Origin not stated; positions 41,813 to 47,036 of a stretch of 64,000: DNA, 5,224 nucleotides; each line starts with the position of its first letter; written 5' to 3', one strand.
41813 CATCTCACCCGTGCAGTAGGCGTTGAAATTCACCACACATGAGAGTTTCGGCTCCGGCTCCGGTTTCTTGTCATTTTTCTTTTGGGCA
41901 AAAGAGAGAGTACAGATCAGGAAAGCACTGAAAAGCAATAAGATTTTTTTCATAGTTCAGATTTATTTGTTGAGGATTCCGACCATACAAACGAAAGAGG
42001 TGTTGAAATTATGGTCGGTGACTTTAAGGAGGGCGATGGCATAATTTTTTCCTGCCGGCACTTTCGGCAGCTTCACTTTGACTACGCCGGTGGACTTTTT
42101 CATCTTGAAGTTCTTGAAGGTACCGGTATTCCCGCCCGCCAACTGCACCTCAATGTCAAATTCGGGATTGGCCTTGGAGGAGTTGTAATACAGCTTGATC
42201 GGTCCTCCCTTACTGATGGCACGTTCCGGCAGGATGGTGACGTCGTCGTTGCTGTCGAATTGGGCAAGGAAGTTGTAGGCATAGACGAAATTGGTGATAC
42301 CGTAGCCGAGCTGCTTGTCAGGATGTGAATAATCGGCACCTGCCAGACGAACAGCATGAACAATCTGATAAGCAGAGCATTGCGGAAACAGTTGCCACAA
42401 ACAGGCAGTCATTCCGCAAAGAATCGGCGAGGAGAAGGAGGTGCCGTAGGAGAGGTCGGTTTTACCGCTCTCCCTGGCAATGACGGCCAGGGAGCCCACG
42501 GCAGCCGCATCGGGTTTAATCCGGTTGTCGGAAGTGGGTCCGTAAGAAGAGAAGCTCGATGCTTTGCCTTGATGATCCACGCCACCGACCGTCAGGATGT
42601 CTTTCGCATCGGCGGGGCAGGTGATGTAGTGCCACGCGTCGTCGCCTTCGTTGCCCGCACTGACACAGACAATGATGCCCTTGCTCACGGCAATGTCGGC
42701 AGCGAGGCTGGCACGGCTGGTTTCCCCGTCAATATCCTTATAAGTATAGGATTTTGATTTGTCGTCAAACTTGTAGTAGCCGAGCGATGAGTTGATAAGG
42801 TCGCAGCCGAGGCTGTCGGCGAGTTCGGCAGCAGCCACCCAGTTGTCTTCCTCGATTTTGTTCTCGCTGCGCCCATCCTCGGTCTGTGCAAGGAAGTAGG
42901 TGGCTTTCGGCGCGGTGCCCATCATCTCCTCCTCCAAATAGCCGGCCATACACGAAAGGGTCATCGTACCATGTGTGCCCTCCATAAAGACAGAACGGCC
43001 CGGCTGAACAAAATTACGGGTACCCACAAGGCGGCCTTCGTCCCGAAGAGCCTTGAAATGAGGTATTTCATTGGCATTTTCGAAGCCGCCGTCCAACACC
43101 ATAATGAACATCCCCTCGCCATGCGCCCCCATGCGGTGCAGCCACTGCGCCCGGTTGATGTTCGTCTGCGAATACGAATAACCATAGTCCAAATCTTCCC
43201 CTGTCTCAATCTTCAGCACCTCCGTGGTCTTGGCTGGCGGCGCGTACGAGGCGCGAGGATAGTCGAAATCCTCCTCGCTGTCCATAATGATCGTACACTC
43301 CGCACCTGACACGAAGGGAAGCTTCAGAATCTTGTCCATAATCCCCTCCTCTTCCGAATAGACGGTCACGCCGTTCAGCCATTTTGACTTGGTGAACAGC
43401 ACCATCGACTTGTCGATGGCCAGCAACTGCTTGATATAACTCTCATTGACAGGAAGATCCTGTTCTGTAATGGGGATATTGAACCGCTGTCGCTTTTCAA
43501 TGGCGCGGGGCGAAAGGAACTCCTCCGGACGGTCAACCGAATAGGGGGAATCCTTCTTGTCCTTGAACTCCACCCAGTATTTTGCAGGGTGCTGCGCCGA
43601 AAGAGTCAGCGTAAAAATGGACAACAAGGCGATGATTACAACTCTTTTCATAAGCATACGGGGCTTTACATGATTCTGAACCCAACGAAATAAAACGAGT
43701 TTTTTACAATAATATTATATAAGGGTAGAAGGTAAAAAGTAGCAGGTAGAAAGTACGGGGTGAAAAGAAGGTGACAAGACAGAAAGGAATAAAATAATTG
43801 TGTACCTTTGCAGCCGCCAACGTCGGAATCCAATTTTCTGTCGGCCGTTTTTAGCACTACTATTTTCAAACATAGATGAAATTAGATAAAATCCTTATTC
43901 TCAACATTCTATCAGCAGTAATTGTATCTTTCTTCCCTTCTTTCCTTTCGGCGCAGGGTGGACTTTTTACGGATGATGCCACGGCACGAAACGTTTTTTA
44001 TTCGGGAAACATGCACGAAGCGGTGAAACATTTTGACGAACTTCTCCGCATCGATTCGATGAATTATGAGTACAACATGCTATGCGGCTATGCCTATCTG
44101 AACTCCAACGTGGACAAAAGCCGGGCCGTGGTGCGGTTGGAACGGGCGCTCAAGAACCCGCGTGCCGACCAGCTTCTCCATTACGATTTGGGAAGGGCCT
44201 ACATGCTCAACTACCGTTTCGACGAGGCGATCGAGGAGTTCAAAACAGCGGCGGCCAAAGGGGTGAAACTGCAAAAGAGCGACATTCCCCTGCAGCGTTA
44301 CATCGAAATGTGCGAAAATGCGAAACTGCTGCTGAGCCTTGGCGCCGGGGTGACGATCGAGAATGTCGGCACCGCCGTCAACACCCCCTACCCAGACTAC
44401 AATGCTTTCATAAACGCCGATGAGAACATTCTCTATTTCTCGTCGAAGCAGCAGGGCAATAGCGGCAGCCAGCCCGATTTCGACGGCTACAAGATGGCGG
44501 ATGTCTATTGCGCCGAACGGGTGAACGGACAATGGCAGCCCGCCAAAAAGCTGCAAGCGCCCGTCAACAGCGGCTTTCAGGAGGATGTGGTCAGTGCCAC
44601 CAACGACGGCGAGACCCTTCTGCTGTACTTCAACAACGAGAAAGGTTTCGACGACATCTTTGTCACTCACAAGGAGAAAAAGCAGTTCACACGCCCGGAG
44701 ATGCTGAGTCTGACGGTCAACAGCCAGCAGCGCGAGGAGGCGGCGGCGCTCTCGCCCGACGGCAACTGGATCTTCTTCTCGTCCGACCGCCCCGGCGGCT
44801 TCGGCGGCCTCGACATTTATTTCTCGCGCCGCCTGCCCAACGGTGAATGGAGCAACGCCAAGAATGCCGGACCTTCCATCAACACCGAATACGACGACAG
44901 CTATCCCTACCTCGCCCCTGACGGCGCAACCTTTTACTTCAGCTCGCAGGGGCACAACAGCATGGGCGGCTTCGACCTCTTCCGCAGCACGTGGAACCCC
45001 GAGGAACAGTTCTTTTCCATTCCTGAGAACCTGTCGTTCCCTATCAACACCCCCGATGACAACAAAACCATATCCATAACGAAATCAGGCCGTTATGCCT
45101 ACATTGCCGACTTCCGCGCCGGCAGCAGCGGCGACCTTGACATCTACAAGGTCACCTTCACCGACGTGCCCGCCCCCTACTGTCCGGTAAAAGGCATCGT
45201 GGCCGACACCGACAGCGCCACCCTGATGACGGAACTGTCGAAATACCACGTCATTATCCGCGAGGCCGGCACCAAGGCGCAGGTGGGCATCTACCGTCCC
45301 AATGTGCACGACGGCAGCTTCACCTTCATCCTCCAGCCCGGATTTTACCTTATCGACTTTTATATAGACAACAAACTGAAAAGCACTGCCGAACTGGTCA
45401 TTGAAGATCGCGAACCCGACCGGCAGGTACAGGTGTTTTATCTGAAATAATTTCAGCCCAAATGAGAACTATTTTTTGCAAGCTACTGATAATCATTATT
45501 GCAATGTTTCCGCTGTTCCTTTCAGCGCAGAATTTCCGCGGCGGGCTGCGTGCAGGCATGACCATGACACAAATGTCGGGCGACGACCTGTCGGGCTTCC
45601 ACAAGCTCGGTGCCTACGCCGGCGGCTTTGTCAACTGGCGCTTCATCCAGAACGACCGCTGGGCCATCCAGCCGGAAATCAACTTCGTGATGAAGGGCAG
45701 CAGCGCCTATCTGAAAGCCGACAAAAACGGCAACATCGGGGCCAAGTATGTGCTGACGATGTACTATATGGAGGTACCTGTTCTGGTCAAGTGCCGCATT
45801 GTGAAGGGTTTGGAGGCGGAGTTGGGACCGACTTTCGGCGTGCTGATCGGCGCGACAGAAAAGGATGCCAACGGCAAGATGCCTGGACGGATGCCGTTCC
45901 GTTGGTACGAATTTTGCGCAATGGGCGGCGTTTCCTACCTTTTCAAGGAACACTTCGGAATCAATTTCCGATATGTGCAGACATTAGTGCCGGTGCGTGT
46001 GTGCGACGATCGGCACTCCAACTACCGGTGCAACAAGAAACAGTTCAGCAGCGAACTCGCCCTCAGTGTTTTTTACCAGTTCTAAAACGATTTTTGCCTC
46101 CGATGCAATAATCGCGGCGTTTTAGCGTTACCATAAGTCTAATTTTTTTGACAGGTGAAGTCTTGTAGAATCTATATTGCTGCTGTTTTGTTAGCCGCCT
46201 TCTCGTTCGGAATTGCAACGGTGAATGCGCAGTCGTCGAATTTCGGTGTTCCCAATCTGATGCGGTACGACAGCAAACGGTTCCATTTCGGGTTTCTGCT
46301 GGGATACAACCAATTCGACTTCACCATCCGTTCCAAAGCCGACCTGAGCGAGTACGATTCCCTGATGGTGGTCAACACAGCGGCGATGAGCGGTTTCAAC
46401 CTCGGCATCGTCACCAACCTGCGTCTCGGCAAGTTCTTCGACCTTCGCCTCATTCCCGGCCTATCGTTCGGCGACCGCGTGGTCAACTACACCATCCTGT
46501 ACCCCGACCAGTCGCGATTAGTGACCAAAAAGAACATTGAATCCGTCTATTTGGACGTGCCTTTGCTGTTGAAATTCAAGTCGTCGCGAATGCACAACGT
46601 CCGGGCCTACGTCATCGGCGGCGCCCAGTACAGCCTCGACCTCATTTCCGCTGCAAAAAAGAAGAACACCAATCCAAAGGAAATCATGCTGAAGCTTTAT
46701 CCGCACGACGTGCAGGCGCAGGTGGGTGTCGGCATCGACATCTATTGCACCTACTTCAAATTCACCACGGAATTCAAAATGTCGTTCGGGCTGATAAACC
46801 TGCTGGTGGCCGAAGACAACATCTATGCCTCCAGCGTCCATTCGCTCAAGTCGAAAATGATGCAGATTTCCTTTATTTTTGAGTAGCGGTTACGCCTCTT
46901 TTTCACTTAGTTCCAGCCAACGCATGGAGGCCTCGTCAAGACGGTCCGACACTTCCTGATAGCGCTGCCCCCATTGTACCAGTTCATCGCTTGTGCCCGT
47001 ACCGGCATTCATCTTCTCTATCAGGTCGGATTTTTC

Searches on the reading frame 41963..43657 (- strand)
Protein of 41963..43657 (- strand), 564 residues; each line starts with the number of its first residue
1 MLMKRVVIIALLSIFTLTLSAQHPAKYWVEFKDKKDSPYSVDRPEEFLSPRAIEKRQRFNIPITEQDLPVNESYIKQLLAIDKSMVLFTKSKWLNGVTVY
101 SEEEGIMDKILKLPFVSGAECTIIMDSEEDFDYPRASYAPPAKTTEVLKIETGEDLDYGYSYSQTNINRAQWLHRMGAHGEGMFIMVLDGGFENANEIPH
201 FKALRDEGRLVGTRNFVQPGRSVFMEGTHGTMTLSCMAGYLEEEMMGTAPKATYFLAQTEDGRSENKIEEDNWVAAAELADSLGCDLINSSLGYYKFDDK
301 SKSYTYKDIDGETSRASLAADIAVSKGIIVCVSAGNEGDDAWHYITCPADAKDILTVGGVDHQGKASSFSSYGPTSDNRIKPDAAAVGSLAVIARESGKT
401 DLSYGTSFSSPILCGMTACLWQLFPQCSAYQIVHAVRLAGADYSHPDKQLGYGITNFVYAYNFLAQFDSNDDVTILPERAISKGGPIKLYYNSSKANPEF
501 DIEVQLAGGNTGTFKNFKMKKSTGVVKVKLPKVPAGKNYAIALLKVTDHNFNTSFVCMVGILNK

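Call 82: search_protein_families(library=pfam, proteins=[window:41963-43657:-], max_evalue=0.0001)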
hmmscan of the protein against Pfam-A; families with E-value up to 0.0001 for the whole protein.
window:41963-43657:- (564 aa): 1 family
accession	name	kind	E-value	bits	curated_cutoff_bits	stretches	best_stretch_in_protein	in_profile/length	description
PF00082.27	Peptidase_S8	-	4.5e-33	115.2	21.8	1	180-453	1-288/288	Subtilase family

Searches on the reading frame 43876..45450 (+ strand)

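Call 82: search_protein_families(library=pfam, proteins=[window:43876-45450:+], max_evalue=0.0001)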
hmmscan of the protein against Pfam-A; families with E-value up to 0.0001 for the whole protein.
window:43876-45450:+ (524 aa): 3 families
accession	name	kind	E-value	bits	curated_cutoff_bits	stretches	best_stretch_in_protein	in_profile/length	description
PF07676.18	PD40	-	8.4e-21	73.8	20.9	2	282-315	6-37/38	WD40-like Beta Propeller Repeat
PF07719.23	TPR_2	-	9.8e-07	28.9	27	0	101-127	3-29/34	Tetratricopeptide repeat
PF13432.12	TPR_16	-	8.8e-06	26.5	32.7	0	83-127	15-59/65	Tetratricopeptide repeat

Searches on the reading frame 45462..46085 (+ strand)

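Call 82: search_protein_families(library=pfam, proteins=[window:45462-46085:+], max_evalue=0.0001)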
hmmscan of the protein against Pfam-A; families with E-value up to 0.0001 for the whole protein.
window:45462-46085:+ (207 aa): 2 families
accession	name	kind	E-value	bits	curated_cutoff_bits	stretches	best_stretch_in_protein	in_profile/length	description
PF13568.12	OMP_b-brl_2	-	3e-18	67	27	1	22-175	2-170/175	Outer membrane protein beta-barrel domain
PF13505.12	OMP_b-brl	-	7.6e-05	23.4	28.7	1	21-175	14-154/175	Outer membrane protein beta-barrel domain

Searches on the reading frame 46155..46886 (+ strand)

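Call 82: search_protein_families(library=pfam, proteins=[window:46155-46886:+], max_evalue=0.0001)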
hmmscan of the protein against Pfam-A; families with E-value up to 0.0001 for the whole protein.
window:46155-46886:+ (243 aa): 1 family
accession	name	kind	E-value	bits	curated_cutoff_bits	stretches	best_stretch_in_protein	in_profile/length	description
PF13568.12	OMP_b-brl_2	-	4.9e-16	59.7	27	1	25-217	2-174/175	Outer membrane protein beta-barrel domain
